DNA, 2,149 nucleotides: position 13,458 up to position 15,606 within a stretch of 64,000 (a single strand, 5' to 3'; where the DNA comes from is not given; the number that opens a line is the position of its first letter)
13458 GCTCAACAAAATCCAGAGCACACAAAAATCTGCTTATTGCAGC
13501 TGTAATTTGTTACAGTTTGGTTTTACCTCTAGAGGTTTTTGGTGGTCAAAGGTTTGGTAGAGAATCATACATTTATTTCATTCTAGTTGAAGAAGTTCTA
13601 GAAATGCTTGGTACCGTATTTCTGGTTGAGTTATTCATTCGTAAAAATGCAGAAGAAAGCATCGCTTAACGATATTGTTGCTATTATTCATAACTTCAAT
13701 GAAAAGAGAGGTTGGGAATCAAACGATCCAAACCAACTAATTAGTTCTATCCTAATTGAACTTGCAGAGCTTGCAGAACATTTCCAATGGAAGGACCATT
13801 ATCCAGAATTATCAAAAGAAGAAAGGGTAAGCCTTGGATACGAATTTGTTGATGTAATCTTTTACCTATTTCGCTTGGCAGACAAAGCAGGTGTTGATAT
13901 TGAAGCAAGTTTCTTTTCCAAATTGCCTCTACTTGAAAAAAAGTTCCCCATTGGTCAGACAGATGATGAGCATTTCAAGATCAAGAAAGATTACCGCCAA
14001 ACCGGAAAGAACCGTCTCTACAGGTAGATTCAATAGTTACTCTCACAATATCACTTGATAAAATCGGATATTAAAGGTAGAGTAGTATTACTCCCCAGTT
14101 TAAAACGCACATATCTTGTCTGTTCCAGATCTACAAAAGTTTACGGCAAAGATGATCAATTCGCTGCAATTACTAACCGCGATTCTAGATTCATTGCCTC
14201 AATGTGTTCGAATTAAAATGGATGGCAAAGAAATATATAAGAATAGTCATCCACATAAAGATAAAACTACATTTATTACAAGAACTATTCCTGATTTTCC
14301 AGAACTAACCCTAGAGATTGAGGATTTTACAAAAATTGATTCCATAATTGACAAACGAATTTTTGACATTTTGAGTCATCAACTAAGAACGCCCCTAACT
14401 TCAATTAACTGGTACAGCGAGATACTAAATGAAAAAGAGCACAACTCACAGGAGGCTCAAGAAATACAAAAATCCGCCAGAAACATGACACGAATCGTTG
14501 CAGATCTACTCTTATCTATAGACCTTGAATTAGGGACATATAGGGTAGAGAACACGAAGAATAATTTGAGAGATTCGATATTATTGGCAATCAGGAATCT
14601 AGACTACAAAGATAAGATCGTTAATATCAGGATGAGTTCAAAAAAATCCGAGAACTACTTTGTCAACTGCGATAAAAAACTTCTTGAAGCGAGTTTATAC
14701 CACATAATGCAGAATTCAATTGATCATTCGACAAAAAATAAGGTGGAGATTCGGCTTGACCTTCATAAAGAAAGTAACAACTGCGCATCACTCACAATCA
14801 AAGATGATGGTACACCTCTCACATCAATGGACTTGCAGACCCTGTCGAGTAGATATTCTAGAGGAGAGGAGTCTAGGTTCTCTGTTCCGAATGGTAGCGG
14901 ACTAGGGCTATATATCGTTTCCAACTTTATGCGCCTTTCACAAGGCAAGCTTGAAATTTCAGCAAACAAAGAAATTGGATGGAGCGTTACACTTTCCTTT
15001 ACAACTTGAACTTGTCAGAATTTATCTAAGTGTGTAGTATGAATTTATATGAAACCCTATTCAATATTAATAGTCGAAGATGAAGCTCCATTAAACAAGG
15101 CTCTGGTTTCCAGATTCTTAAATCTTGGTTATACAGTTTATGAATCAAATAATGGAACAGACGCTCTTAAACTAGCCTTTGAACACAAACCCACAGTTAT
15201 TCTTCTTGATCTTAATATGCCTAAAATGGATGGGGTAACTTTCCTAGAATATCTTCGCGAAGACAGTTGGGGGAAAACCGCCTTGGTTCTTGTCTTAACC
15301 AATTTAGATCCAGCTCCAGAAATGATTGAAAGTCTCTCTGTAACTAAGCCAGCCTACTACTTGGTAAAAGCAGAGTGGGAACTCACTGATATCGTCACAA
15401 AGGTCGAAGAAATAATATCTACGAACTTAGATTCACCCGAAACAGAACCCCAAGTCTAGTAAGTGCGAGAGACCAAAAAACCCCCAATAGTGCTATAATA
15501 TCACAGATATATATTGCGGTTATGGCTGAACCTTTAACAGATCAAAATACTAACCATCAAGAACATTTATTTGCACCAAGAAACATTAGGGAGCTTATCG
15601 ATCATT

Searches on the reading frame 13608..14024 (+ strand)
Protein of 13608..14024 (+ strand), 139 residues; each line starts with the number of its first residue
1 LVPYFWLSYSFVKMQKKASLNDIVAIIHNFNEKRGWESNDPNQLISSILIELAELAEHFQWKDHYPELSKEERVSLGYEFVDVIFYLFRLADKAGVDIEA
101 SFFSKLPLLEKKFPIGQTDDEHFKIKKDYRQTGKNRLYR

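Call 11: search_protein_families(library=pfam, proteins=[window:13608-14024:+], max_evalue=0.01)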
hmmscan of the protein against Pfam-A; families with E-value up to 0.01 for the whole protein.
window:13608-14024:+ (139 aa): 2 families
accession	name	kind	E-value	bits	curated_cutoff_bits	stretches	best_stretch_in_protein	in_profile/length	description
PF12643.12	MazG-like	-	4.6e-06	27.2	27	1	48-120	3-77/85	MazG-like family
PF08761.16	dUTPase_2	-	0.00028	21.7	22.9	1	13-94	7-82/162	dUTPase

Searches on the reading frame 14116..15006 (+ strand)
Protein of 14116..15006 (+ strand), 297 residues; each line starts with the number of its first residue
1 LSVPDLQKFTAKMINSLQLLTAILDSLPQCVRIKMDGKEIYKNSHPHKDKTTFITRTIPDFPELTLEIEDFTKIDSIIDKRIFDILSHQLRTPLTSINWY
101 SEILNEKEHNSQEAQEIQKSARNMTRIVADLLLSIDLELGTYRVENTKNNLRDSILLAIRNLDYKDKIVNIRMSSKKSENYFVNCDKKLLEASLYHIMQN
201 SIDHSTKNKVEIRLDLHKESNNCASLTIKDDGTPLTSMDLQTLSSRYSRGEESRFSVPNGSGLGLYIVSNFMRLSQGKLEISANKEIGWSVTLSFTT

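Call 11: search_protein_families(library=pfam, proteins=[window:14116-15006:+], max_evalue=0.01)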
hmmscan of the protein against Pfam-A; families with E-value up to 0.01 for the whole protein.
window:14116-15006:+ (297 aa): 2 families
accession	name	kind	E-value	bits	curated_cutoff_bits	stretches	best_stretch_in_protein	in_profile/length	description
PF02518.31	HATPase_c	-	9.3e-13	49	26.4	1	186-295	2-107/111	Histidine kinase-, DNA gyrase B-, and HSP90-like ATPase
PF00512.31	HisKA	-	6.3e-11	42.6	26.9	1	82-133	5-59/66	His Kinase A (phospho-acceptor) domain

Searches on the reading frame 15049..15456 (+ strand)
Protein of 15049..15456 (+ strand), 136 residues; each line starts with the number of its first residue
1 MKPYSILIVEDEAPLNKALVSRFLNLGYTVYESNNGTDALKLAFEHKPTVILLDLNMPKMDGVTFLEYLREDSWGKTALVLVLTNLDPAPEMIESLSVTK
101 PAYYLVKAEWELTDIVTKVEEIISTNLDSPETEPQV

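Call 11: search_protein_families(library=pfam, proteins=[window:15049-15456:+], max_evalue=0.01)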
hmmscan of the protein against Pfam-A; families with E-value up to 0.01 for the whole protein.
window:15049-15456:+ (136 aa): 1 family
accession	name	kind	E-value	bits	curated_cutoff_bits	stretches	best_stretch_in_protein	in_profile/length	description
PF00072.30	Response_reg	-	2.3e-16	60.4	30.2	1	6-108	1-100/111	Response regulator receiver domain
